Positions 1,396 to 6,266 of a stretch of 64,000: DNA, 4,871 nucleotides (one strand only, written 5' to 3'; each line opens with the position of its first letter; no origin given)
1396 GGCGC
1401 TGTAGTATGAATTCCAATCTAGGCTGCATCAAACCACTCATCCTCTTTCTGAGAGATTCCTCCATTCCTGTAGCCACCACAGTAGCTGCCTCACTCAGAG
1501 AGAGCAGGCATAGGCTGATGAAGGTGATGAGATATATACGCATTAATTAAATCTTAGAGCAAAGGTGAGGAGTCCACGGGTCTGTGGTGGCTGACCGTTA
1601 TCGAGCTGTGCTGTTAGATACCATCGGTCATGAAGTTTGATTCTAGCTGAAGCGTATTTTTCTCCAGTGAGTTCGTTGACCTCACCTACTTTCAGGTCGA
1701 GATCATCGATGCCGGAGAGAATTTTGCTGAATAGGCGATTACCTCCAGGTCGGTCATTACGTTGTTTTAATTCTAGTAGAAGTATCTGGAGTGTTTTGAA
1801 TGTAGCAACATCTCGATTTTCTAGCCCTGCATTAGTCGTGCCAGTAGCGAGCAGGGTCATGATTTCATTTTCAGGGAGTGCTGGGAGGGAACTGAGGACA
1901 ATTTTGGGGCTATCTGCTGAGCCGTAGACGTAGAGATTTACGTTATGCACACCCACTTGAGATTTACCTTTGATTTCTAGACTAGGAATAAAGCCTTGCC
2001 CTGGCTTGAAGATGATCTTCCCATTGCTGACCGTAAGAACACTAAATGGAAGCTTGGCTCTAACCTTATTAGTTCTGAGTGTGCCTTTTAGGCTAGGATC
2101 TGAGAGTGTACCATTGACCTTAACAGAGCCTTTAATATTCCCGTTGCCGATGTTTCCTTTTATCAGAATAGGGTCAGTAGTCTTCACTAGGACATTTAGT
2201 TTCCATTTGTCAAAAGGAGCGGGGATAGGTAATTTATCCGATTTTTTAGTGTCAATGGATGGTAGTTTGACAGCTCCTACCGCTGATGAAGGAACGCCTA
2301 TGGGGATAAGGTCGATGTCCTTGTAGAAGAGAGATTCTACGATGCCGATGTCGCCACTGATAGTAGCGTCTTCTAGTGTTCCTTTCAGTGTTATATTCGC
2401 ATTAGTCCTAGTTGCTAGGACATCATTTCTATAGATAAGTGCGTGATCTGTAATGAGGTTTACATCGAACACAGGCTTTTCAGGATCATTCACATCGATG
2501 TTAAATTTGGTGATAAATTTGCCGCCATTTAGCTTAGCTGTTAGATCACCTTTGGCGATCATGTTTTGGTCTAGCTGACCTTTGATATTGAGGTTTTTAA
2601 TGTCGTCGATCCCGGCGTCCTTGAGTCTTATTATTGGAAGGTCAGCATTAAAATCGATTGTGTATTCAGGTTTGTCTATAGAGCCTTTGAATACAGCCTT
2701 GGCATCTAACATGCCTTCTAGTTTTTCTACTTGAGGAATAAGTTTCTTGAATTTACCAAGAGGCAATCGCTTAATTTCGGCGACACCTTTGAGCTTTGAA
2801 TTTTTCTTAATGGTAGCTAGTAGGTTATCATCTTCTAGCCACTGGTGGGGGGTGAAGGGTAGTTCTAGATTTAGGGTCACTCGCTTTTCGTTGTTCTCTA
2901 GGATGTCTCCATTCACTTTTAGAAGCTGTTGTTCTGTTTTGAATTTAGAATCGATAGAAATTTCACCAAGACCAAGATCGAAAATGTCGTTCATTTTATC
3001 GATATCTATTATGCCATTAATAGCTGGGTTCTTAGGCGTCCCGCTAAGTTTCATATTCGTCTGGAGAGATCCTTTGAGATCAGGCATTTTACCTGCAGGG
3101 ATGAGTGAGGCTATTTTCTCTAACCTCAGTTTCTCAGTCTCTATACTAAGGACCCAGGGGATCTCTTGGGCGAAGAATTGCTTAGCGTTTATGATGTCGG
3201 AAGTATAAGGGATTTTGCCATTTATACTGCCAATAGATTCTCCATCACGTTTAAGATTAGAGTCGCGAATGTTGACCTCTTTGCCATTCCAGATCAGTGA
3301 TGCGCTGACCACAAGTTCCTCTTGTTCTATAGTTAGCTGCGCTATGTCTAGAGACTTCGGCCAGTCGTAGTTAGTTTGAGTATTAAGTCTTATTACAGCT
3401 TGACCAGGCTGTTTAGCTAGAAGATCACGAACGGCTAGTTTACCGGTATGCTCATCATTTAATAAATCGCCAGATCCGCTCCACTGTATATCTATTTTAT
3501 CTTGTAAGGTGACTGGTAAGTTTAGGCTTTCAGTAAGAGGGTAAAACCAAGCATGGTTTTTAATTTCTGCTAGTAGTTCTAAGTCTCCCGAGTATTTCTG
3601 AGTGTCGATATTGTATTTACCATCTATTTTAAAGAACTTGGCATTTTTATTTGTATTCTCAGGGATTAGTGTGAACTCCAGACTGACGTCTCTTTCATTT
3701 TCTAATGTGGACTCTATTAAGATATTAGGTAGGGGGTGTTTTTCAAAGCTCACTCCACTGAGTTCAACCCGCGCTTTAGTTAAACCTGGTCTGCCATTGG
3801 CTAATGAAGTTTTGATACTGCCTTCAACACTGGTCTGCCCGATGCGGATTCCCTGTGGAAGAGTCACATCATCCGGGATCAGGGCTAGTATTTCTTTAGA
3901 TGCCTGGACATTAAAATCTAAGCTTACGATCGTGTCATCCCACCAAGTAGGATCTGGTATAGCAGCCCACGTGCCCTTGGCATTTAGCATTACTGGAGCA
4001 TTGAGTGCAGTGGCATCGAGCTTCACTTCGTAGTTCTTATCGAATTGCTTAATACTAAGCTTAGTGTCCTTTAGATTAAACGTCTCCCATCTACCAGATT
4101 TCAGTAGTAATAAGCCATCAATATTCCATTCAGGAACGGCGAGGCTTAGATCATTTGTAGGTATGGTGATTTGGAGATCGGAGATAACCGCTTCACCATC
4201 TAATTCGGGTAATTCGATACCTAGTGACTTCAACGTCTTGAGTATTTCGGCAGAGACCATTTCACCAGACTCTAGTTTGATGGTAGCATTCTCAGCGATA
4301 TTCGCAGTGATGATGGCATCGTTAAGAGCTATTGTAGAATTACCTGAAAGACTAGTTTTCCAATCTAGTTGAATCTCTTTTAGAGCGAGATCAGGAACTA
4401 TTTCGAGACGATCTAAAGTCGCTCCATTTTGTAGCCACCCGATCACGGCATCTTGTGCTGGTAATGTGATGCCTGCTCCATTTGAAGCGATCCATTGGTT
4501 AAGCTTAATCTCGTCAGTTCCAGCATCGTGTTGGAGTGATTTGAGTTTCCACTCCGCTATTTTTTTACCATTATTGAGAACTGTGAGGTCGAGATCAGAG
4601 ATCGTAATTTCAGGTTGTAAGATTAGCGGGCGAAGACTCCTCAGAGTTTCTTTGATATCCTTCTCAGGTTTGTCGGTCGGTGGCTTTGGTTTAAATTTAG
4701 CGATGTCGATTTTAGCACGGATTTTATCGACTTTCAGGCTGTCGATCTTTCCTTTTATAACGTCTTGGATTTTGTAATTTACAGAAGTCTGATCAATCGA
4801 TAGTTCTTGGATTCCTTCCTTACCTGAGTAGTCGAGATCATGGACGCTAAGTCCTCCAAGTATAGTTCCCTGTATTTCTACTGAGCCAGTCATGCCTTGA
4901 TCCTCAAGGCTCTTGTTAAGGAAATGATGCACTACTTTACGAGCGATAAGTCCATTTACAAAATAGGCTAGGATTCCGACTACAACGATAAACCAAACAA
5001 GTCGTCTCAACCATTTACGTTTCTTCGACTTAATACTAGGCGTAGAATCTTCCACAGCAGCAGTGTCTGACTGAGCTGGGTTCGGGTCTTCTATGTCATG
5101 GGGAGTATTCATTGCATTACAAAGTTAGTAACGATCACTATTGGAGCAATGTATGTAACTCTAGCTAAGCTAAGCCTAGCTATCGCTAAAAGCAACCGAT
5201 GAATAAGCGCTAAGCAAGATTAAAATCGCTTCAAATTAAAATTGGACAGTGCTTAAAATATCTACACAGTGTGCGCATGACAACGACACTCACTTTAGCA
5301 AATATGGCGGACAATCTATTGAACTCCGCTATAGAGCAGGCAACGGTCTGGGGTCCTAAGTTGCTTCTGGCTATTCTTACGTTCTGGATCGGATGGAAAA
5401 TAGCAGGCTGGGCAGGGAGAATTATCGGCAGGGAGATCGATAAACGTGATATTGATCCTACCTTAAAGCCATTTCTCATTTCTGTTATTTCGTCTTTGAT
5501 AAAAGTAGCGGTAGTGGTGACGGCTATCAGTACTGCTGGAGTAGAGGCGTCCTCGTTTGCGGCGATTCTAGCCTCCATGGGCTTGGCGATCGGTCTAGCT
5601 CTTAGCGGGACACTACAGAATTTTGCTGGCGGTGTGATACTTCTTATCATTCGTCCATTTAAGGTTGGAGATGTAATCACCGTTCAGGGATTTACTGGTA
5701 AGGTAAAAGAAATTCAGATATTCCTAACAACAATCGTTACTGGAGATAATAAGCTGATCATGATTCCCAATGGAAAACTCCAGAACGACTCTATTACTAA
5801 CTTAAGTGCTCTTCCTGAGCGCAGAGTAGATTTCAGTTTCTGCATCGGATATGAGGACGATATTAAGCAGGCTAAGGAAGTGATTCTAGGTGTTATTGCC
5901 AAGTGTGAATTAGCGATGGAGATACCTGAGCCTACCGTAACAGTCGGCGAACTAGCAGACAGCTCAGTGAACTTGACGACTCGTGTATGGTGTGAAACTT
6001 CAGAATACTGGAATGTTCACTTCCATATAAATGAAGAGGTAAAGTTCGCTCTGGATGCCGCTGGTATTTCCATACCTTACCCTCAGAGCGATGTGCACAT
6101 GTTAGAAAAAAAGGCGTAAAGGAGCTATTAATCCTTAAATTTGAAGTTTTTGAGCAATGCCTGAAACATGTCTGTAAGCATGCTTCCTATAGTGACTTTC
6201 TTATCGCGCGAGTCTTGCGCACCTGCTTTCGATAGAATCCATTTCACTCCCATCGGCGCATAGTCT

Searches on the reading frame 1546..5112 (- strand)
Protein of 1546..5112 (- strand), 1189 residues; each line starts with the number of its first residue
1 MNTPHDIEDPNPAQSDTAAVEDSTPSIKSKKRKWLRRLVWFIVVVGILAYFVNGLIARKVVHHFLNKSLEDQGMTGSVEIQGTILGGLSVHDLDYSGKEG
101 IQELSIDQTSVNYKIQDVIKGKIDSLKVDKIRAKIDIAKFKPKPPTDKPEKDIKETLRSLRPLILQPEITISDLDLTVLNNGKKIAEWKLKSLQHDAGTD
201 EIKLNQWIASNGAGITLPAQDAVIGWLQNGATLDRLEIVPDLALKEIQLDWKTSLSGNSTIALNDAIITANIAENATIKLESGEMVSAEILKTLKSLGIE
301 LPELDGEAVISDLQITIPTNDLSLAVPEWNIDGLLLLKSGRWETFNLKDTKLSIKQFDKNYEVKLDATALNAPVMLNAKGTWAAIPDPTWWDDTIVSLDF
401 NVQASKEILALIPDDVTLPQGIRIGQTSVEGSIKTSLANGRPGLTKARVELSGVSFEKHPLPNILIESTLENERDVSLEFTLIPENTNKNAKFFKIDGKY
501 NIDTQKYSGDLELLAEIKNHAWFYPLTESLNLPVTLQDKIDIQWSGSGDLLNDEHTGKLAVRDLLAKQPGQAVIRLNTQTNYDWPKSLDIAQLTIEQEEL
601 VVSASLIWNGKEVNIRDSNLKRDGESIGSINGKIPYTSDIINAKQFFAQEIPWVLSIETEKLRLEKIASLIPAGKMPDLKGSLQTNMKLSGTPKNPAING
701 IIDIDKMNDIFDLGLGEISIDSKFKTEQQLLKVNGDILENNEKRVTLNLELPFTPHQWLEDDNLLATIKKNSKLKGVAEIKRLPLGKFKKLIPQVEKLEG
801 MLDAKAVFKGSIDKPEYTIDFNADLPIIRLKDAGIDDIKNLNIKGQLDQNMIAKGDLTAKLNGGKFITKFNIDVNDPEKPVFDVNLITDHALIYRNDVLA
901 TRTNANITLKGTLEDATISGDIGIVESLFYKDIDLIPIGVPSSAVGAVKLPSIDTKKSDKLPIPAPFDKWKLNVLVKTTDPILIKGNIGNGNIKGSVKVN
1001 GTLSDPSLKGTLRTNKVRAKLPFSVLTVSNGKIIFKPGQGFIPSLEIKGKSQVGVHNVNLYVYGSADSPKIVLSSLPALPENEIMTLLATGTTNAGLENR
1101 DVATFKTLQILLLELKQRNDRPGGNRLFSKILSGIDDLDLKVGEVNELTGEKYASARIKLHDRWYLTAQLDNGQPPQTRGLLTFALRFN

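Call 56: search_protein_families(library=pfam, proteins=[window:1546-5112:-], max_evalue=0.00001)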
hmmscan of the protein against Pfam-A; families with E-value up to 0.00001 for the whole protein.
window:1546-5112:- (1189 aa): 1 family
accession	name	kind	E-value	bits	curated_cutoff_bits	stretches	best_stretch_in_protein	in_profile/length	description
PF04357.19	TamB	-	8.9e-25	88.2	22.4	1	857-1176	3-345/381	TamB, inner membrane protein subunit of TAM complex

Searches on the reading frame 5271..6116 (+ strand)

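Call 56: search_protein_families(library=pfam, proteins=[window:5271-6116:+], max_evalue=0.00001)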
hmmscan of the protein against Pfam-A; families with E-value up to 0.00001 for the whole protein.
window:5271-6116:+ (282 aa): 2 families
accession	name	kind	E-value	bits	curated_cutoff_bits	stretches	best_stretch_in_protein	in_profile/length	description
PF00924.24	MS_channel_2nd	-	6.1e-21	74.8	20.2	1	114-179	2-67/68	Mechanosensitive ion channel, beta-domain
PF21082.3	MS_channel_3rd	-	3e-17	63.3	21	1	186-268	1-88/88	Mechanosensitive ion channel MscS, C-terminal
